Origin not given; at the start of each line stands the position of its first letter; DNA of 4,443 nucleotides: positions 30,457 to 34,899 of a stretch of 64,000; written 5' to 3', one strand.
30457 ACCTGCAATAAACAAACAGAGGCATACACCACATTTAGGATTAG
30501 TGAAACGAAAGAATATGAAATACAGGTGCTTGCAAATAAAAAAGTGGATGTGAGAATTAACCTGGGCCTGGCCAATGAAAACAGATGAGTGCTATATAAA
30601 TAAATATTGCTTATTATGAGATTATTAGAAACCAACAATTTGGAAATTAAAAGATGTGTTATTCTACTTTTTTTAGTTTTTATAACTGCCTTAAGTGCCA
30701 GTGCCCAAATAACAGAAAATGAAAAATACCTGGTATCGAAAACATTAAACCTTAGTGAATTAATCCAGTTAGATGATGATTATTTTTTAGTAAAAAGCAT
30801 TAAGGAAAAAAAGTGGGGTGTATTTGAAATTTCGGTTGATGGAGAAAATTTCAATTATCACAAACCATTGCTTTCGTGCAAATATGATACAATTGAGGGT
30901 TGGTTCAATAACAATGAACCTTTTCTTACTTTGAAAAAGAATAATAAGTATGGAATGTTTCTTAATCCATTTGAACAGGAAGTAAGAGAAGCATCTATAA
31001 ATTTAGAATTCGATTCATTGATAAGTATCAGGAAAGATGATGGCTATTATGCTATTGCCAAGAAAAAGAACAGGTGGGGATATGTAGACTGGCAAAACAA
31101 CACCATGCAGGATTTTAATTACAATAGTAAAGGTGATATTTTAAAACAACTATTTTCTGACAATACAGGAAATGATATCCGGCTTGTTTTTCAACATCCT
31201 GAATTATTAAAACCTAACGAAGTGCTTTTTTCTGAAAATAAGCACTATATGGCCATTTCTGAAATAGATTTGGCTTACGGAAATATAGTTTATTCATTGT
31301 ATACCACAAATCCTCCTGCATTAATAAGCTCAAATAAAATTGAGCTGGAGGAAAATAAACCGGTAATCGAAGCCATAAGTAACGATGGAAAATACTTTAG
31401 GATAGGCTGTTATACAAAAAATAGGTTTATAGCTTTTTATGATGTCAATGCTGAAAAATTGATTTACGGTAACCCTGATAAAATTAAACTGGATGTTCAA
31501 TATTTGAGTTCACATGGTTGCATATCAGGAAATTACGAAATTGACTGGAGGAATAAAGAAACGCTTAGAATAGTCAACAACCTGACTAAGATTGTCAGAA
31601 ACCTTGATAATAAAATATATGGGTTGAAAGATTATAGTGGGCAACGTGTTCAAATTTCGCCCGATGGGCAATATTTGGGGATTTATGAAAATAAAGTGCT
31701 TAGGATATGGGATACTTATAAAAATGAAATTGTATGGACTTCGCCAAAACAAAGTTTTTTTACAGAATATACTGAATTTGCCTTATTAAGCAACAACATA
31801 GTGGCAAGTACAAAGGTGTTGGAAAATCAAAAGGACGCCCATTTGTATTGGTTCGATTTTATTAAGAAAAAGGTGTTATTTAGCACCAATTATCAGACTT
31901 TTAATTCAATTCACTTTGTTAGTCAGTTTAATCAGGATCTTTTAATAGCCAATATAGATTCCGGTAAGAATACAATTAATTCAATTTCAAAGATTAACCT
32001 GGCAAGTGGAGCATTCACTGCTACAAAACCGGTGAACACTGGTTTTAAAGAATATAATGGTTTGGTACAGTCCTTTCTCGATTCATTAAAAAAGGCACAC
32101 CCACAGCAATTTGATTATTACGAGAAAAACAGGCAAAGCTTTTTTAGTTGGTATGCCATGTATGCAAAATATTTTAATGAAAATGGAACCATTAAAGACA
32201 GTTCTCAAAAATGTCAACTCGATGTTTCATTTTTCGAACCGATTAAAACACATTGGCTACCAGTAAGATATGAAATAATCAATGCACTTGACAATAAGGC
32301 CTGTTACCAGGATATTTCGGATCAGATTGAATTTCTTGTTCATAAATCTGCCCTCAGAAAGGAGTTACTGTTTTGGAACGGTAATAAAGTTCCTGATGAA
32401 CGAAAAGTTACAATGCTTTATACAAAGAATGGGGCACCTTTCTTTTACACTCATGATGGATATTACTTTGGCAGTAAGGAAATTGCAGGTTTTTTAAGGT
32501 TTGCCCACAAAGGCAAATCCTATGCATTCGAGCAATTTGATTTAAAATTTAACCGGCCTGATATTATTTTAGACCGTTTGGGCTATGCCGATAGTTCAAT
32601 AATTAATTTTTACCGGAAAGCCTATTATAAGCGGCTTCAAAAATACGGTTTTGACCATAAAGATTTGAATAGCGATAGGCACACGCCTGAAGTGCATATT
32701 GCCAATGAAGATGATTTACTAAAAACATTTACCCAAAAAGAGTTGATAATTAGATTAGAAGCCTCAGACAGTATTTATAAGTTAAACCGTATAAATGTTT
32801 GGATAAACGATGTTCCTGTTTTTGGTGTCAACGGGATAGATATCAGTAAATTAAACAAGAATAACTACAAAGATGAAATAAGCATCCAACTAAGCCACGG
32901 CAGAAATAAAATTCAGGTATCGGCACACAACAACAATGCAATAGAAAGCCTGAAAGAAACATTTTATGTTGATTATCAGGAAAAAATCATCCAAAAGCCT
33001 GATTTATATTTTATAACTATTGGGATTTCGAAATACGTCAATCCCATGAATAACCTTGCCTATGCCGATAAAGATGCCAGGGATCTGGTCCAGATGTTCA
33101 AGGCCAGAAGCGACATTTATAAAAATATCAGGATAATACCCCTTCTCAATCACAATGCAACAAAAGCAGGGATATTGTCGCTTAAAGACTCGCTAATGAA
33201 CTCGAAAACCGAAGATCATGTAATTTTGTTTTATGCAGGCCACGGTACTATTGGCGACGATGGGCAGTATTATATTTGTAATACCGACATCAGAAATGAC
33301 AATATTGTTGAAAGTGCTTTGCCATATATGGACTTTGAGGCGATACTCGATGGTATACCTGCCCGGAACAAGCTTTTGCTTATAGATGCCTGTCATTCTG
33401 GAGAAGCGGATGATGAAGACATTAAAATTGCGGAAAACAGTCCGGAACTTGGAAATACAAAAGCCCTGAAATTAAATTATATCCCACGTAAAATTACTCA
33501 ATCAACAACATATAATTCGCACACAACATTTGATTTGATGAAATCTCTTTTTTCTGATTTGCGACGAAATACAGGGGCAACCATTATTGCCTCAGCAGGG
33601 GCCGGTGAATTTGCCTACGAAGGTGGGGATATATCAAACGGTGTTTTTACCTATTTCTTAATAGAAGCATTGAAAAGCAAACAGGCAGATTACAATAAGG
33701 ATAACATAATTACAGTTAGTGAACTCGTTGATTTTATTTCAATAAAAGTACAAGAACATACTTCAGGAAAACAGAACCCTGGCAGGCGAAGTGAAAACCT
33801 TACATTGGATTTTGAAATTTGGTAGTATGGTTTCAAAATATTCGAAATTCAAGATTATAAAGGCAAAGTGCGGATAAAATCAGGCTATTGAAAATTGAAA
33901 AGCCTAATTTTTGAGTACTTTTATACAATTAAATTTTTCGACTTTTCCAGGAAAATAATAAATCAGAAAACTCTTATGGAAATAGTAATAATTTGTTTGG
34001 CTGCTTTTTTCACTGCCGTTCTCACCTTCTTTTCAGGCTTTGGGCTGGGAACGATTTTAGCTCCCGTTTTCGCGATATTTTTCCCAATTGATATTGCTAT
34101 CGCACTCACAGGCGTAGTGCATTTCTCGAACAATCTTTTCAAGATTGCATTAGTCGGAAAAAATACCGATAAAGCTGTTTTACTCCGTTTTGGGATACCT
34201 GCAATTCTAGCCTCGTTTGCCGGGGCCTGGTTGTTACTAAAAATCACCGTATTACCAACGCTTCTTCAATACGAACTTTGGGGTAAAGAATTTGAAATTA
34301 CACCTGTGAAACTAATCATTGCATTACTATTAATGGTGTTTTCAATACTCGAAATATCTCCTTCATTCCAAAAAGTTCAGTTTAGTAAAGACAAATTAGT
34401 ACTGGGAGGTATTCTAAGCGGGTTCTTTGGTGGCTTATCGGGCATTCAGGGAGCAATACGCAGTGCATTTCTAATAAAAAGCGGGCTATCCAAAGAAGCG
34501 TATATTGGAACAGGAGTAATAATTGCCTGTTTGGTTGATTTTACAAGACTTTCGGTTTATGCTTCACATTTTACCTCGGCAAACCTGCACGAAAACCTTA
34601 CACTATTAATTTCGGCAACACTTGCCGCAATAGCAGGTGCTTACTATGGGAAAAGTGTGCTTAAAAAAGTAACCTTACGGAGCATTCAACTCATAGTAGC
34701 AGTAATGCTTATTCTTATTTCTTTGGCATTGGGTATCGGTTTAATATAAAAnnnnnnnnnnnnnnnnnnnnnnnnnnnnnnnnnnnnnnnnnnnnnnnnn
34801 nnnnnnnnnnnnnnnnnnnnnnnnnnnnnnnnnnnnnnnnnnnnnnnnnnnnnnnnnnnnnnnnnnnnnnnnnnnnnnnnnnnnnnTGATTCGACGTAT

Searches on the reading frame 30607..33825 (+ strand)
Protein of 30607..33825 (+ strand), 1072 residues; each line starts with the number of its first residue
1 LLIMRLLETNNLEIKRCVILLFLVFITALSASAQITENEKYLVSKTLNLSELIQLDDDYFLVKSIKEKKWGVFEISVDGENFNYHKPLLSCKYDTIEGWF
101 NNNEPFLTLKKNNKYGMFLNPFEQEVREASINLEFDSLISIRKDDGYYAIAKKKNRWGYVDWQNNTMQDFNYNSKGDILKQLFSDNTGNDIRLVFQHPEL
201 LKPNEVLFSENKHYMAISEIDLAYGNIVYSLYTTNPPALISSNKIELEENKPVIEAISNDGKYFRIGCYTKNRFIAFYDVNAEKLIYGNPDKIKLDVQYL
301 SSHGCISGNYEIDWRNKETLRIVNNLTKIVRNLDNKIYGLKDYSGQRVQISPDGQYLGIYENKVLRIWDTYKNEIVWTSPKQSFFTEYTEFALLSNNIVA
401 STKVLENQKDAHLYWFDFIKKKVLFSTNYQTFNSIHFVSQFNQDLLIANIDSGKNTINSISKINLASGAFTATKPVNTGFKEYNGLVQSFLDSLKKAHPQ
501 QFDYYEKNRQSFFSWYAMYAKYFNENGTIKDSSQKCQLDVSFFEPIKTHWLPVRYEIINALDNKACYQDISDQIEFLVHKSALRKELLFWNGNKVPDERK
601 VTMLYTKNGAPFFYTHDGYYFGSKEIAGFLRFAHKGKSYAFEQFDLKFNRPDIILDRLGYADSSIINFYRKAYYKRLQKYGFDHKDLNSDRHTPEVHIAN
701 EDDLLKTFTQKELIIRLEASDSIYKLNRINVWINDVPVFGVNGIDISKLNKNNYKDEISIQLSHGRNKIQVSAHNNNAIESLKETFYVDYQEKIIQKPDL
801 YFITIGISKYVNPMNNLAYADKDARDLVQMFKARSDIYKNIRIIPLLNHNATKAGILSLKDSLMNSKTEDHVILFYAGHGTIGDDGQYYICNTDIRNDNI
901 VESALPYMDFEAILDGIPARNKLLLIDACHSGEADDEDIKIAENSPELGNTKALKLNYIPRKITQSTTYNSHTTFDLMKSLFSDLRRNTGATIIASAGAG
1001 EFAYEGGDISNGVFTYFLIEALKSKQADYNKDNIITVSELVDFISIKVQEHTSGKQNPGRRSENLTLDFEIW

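Call 20: search_protein_families(library=pfam, proteins=[window:30607-33825:+], max_evalue=0.001)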
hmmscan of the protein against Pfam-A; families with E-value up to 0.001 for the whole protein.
window:30607-33825:+ (1072 aa): 1 family
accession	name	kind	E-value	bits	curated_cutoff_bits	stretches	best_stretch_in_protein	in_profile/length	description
PF00656.27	Peptidase_C14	-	1.4e-18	67.9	21.4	1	804-1069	6-232/233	Caspase domain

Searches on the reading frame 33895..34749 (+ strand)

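Call 20: search_protein_families(library=pfam, proteins=[window:33895-34749:+], max_evalue=0.001)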
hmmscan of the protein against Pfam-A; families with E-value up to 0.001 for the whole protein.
window:33895-34749:+ (284 aa): 1 family
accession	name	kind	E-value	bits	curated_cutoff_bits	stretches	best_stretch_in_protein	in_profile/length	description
PF01925.25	TauE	-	1.3e-22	81.1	32.6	1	34-278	2-236/237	Sulfite exporter TauE/SafE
